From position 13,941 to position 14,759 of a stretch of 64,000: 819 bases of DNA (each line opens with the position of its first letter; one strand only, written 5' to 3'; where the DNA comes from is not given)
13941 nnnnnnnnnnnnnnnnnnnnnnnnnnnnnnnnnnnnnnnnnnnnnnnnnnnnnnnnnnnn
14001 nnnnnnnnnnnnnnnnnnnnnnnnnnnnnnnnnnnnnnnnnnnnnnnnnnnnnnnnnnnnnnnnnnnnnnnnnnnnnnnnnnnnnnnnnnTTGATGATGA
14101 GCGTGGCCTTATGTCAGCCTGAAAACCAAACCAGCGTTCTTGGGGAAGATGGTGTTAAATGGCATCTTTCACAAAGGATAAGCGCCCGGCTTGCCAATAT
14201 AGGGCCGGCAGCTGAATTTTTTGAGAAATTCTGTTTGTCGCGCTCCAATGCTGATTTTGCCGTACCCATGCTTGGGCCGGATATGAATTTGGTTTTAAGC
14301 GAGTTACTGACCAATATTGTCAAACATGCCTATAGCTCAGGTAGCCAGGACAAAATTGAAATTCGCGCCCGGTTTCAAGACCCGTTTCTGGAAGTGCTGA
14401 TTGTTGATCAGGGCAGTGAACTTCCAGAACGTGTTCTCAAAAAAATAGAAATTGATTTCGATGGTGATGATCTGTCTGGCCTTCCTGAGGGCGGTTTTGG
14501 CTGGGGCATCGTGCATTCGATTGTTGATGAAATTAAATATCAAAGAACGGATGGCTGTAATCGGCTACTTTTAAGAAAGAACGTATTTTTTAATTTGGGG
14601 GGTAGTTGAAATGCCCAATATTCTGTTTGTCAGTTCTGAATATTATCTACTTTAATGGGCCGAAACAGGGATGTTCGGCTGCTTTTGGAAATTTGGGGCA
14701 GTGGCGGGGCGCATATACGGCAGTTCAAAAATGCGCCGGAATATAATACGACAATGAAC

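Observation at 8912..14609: Partner-switching module with no sigma factor, wrapped around glycogen phosphorylase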

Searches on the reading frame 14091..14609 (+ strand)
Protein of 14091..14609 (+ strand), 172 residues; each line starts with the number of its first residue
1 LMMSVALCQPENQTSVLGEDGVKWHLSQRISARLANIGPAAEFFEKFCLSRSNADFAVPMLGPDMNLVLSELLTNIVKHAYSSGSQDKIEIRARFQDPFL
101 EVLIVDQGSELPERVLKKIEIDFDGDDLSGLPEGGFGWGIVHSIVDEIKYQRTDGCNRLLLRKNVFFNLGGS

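Call 3: search_protein_families(library=pfam, proteins=[window:14091-14609:+], max_evalue=0.01)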
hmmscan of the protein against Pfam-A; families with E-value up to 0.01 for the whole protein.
window:14091-14609:+ (172 aa): 2 families
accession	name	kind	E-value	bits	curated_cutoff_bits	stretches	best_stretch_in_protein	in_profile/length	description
PF13581.12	HATPase_c_2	-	1.4e-18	67.6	27.4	1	30-163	1-127/127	Histidine kinase-like ATPase domain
PF02518.31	HATPase_c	-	1e-07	32.8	26.4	1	66-150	7-93/111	Histidine kinase-, DNA gyrase B-, and HSP90-like ATPase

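Call 4: search_protein_families(library=ncbifam, proteins=[window:14091-14609:+], max_evalue=0.01)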
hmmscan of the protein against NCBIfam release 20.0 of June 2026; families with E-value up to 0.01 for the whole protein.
window:14091-14609:+ (172 aa): 6 families
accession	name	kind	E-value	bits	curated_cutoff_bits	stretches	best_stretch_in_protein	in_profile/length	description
NF003144.0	PRK04069.1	equivalog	6.7e-13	48.3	145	1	64-157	42-136/161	anti-sigma B factor RsbW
TIGR01924.1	rsbW_low_gc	equivalog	2.6e-09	36.7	155.05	1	64-156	42-135/159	anti-sigma B factor RsbW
TIGR01925.2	spIIAB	equivalog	8.9e-07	28.9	135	1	64-151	37-121/137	anti-sigma F factor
NF007793.0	PRK10490.1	equivalog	1.9e-05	22.9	1123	1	62-146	776-858/895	two-component system sensor histidine kinase KdpD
NF047497.1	HK_LIC_12097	equivalog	0.00072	18.4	500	1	70-148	270-345/367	LIC_12097 family sensor histidine kinase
NF041880.1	EPS_EpsF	equivalog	0.005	15.4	900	1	67-141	391-460/492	response regulator EpsF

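Call 9: find_homologous_proteins(query=window:14094-14609:+)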
Query window:14094-14609:+ (171 aa): 23 proteins with E <= 0.001 among 101 candidates.
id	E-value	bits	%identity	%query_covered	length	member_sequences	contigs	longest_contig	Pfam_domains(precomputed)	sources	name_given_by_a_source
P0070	1.8e-108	378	100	99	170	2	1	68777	PF13581.13,PF02518.32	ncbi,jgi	-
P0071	2.6e-92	325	88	99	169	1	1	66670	PF13581.13,PF02518.32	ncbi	-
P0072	5.2e-69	249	66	99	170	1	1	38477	PF13581.13,PF02518.32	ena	-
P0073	3.9e-67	243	64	99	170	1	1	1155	PF13581.13,PF02518.32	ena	-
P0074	6.7e-67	242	66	99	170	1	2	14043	PF13581.13,PF02518.32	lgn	-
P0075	1.8e-64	234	66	99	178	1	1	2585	PF13581.13,PF02518.32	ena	-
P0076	2.8e-64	234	67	95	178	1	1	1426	PF13581.13,PF02518.32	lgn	-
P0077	7.6e-64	232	66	99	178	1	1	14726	PF13581.13,PF02518.32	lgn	-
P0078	8.2e-64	232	64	99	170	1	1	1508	PF13581.13,PF02518.32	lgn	-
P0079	1.5e-63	231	66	95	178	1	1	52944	PF13581.13,PF02518.32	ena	-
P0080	3.2e-63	230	63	99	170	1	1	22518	PF13581.13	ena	-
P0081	3.8e-63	230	67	94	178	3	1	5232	PF13581.13,PF02518.32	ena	-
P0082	7.9e-63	229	67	94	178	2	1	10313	PF13581.13,PF02518.32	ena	-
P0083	1.6e-61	225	62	98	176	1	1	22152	PF13581.13,PF02518.32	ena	-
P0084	7.0e-59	216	59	98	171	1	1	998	PF13581.13,PF02518.32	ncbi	-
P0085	3.2e-57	211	57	98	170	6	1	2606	PF13581.13,PF02518.32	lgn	-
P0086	9.1e-57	209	57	99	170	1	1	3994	PF13581.13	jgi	jgi:serine/threonine-protein kinase RsbW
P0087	2.9e-56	208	58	99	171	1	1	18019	PF13581.13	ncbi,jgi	-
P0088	9.5e-54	199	59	94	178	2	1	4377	PF13581.13,PF02518.32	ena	-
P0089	2.3e-53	198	57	99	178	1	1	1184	PF13581.13,PF02518.32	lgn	-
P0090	1.6e-42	163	51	90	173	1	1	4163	PF13581.13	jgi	-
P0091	4.8e-40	155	66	64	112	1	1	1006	PF13581.13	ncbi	-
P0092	2.0e-29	120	46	82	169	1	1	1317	PF13581.13,PF02518.32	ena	-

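Call 10: find_encoding_contigs(protein=P0071, flank=10000, max_places=2)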
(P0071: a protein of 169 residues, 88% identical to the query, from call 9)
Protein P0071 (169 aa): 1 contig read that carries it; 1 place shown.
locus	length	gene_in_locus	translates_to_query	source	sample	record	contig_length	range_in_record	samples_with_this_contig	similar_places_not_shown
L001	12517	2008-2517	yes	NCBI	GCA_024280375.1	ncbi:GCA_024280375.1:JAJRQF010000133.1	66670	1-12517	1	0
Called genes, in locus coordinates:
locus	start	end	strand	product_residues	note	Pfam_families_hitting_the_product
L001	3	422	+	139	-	?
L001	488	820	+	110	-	PF01740:STAS, PF13466:STAS_2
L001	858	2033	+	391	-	PF00483:NTP_transferase, PF12804:NTP_transf_3 (weak), PF00132:Hexapep (weak), PF25087:GMPPB_C (weak)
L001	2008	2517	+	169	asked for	PF13581:HATPase_c_2, PF02518:HATPase_c (weak)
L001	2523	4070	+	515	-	PF08323:Glyco_transf_5, PF00534:Glycos_transf_1, PF13692:Glyco_trans_1_4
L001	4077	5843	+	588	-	PF00128:Alpha-amylase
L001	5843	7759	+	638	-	PF02446:Glyco_hydro_77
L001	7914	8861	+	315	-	PF02530:Porin_2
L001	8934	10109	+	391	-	PF01757:Acyl_transf_3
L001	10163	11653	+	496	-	PF11329:DUF3131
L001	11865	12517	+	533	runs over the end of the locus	-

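Call 11: find_encoding_contigs(protein=P0072, flank=10000, max_places=2)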
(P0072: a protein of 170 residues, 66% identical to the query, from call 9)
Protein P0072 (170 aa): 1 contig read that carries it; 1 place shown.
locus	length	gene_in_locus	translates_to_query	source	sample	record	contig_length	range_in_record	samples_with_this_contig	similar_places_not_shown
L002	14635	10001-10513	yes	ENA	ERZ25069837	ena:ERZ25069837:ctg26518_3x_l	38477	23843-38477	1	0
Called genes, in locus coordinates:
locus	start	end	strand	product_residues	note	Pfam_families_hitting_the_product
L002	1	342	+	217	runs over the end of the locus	PF00923:TAL_FSA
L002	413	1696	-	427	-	PF00072:Response_reg, PF07228:SpoIIE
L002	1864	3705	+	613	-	PF00535:Glycos_transf_2, PF13641:Glyco_tranf_2_3, PF13632:Glyco_trans_2_3 (weak)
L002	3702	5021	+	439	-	PF11329:DUF3131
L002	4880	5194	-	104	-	-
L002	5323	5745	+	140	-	-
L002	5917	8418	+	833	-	PF00343:Phosphorylase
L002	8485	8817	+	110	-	PF01740:STAS, PF13466:STAS_2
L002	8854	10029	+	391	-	PF00483:NTP_transferase, PF25087:GMPPB_C (weak), PF25084:LbH_EIF2B (weak), PF00132:Hexapep (weak)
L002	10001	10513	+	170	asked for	PF13581:HATPase_c_2, PF02518:HATPase_c (weak)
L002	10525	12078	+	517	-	PF08323:Glyco_transf_5, PF13579:Glyco_trans_4_4 (faint), PF00534:Glycos_transf_1, PF13692:Glyco_trans_1_4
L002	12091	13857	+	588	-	PF00128:Alpha-amylase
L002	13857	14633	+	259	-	?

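Call 12: find_encoding_contigs(protein=P0079, flank=10000, max_places=2)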
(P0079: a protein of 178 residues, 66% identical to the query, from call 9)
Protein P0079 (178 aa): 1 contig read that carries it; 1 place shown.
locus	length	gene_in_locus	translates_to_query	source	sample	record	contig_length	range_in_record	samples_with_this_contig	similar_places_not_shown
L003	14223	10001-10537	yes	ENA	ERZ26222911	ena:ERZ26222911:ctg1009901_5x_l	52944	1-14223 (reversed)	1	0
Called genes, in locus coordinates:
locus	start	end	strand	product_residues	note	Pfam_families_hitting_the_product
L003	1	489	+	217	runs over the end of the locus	PF00923:TAL_FSA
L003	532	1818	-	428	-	PF00072:Response_reg, PF07228:SpoIIE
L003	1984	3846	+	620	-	PF00535:Glycos_transf_2, PF13641:Glyco_tranf_2_3, PF13632:Glyco_trans_2_3 (weak)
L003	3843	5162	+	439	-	PF11329:DUF3131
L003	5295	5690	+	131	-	-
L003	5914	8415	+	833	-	PF00343:Phosphorylase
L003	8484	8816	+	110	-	PF01740:STAS, PF13466:STAS_2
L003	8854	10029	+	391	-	PF00483:NTP_transferase, PF12804:NTP_transf_3 (weak), PF25084:LbH_EIF2B (faint), PF00132:Hexapep (faint)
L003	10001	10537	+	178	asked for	PF13581:HATPase_c_2, PF02518:HATPase_c (weak)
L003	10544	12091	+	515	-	PF08323:Glyco_transf_5, PF00534:Glycos_transf_1, PF13692:Glyco_trans_1_4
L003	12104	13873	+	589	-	PF00128:Alpha-amylase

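Call 17: find_encoding_contigs(protein=P0087, flank=10000, max_places=2)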
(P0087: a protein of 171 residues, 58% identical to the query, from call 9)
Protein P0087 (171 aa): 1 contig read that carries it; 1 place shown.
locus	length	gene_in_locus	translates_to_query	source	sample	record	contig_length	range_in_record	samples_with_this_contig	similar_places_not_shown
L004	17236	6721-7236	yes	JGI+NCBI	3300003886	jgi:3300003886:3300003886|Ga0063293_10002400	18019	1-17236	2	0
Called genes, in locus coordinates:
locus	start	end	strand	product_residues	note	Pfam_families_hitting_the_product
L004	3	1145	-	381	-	?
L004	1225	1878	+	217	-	PF00923:TAL_FSA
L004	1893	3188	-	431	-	PF00072:Response_reg, PF07228:SpoIIE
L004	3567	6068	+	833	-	PF00343:Phosphorylase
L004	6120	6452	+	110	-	PF01740:STAS, PF13466:STAS_2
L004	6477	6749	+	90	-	PF00483:NTP_transferase (weak)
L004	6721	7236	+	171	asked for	PF13581:HATPase_c_2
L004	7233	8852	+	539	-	PF08323:Glyco_transf_5, PF13439:Glyco_transf_4 (faint), PF00534:Glycos_transf_1, PF13692:Glyco_trans_1_4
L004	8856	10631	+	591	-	PF00128:Alpha-amylase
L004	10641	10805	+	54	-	-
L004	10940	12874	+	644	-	PF05345:He_PIG (faint)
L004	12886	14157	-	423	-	PF01595:CNNM, PF00571:CBS, PF03471:CorC_HlyC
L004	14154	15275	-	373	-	PF00465:Fe-ADH, PF13685:Fe-ADH_2, PF01761:DHQ_synthase, PF24621:DHQS_C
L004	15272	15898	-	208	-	PF13189:Cytidylate_kin2 (faint), PF01202:SKI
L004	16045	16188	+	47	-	-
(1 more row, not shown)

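Call 18: find_encoding_contigs(protein=P0083, flank=10000, max_places=2)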
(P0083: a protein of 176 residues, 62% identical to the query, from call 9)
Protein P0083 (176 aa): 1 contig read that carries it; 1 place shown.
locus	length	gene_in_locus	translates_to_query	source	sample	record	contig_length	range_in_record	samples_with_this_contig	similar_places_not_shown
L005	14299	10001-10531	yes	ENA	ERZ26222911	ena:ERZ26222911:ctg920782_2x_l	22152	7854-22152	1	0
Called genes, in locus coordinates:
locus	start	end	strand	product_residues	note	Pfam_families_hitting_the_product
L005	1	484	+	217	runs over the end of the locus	PF00923:TAL_FSA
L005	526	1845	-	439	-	PF00072:Response_reg, PF07228:SpoIIE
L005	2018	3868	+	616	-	PF00535:Glycos_transf_2, PF13641:Glyco_tranf_2_3, PF13632:Glyco_trans_2_3 (weak)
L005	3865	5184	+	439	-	PF11329:DUF3131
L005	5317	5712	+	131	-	-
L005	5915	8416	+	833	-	PF00343:Phosphorylase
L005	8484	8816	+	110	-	PF01740:STAS, PF13466:STAS_2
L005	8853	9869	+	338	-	PF00483:NTP_transferase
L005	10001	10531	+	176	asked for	PF13581:HATPase_c_2, PF02518:HATPase_c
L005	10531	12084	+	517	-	PF08323:Glyco_transf_5, PF00534:Glycos_transf_1, PF13692:Glyco_trans_1_4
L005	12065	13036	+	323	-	PF00128:Alpha-amylase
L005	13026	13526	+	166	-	-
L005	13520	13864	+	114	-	-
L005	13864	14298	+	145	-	?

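Call 19: find_encoding_contigs(protein=P0090, flank=10000, max_places=2)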
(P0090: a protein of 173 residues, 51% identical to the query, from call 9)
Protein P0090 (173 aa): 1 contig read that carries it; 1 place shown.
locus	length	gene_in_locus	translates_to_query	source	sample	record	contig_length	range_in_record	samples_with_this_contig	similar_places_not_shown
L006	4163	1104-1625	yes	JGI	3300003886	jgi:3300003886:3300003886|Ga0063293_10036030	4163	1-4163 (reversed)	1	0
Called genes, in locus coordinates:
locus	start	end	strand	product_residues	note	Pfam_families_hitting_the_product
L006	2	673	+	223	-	PF00343:Phosphorylase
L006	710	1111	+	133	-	PF01740:STAS, PF13466:STAS_2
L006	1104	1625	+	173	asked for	PF13581:HATPase_c_2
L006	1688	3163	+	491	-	PF05345:He_PIG (weak)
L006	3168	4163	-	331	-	?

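Call 21: find_related_loci(query=A3, collection=genome_contigs, flank=10000)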
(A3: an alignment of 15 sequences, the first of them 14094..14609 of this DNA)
Query A3 (171 aa) in genome_contigs; peptide patterns used: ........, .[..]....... (x = any residue, [..] = any of these).
599 stretches matched a pattern (row limit reached: there are more); 555 encode a relative of the query (tblastn E <= 1e-3); the best 80 are kept; 80 distinct loci.
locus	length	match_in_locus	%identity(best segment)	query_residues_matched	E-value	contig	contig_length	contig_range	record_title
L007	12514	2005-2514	88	1-170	1e-97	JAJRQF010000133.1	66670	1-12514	MAG: Alphaproteobacteria bacterium isolate Dive100_bin10.37 k141_1217804, whole genome shotgun sequence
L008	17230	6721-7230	58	2-170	2e-62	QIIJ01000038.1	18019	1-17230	MAG: Aurantimonadaceae bacterium isolate SZUA-100 Ga0063293_10002400, whole genome shotgun sequence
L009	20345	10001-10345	41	48-161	2e-23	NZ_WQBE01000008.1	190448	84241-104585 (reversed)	Ruegeria atlantica strain HKCCD9150 NODE_8, whole genome shotgun sequence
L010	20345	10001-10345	41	48-161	2e-23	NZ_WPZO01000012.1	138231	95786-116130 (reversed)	Ruegeria arenilitoris strain HKCCD9148 NODE_12, whole genome shotgun sequence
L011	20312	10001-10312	39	58-161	9e-23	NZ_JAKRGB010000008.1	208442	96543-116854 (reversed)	Ruegeria sp. Ofav3-42 NODE_8_length_208442_cov_33.131580, whole genome shotgun sequence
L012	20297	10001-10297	41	63-161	1e-22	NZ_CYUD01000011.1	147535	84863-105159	Ruegeria denitrificans strain CECT 5091, whole genome shotgun sequence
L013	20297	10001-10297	41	63-161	2e-22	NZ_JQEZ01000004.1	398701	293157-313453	Ruegeria halocynthiae strain MOLA R1/13b Contig_35, whole genome shotgun sequence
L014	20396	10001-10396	36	29-163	8e-22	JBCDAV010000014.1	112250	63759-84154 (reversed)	MAG: Pseudomonadota bacterium isolate P01_F01_bin.68 k141_3381851_length_112250_cov_26.5835, whole genome shotgun sequen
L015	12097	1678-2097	34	17-163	2e-21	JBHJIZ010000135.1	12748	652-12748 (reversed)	MAG: Paracoccaceae bacterium isolate pac_S11C2576 S11Ck141_223403, whole genome shotgun sequence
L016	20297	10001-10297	37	63-161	2e-21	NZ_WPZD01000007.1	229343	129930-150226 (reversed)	Ruegeria sp. HKCCD7239 NODE_7, whole genome shotgun sequence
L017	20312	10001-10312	38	58-161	3e-21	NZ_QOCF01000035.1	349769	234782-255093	Ruegeria sp. A3M17 A3M17_contig_20, whole genome shotgun sequence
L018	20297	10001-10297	39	63-161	2e-20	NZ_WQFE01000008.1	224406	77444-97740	Ruegeria atlantica strain HKCCA5752 NODE_8, whole genome shotgun sequence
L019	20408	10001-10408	33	25-160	3e-20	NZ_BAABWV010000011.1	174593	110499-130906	Aquicoccus sp. SU-CL01552 sequence11, whole genome shotgun sequence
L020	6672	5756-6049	38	64-161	1e-19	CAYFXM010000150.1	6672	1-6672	MAG TPA_asm: uncultured Actibacterium sp. isolate ERP108616_co2_226 genome assembly, contig: NODE_23759_length_6672_cov_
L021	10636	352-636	39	66-160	2e-19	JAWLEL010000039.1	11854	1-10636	MAG: Lentibacter sp. isolate 20BLK6-1.bin.60 NODE_5841_length_11854_cov_12.945215, whole genome shotgun sequence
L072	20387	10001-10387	35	39-164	1e-15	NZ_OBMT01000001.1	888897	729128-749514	Rhodobacter maris strain JA276, whole genome shotgun sequence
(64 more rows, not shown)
